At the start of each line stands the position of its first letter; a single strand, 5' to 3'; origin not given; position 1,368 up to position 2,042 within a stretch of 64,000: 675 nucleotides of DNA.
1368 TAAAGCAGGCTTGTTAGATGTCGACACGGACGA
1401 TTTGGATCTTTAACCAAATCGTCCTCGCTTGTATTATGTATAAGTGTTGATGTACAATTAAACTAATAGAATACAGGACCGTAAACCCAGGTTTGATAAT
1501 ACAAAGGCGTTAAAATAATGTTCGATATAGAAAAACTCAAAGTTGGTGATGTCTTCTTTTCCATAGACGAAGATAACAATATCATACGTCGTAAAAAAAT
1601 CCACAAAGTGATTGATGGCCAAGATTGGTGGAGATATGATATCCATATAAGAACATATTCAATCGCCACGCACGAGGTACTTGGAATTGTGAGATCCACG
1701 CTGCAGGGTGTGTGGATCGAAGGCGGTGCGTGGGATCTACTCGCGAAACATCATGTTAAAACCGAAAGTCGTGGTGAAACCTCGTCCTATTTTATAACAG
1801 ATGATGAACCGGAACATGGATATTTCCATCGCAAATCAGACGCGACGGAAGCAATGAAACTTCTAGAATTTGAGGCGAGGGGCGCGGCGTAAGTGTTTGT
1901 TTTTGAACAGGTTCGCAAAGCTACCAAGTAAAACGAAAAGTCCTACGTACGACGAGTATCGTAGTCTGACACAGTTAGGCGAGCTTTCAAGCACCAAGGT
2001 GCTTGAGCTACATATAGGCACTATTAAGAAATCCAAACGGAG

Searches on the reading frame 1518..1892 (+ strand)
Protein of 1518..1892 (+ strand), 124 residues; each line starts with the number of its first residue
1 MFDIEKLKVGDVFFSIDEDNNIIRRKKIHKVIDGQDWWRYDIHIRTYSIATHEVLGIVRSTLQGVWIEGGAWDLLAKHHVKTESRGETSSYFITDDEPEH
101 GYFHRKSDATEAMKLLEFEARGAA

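Call 64: find_encoding_contigs(protein=window:1518-1892:+, flank=10000, max_places=3)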
Protein window:1518-1892:+ (124 aa): 3 contigs read that carry it; 2 places shown.
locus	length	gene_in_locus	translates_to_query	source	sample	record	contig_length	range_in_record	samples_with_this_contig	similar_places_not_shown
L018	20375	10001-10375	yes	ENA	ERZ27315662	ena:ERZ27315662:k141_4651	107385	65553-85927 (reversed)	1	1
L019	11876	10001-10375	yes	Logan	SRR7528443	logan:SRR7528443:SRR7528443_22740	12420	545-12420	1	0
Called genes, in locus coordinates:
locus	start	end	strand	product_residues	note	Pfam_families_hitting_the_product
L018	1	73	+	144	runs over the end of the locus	-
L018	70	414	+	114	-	-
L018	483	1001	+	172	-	-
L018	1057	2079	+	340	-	-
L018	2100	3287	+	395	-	-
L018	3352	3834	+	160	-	PF00186:DHFR_1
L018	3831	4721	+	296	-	PF00303:Thymidylat_synt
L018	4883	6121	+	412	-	PF03477:ATP-cone, PF00268:Ribonuc_red_sm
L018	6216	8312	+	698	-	PF00317:Ribonuc_red_lgN (weak), PF02867:Ribonuc_red_lgC, PF14890:Intein_splicing (faint), PF02867:Ribonuc_red_lgC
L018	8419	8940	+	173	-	PF07486:Hydrolase_2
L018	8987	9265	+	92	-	-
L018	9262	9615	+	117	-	PF10686:YAcAr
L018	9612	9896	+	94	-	-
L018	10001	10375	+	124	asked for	-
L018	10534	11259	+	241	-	-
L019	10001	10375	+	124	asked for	-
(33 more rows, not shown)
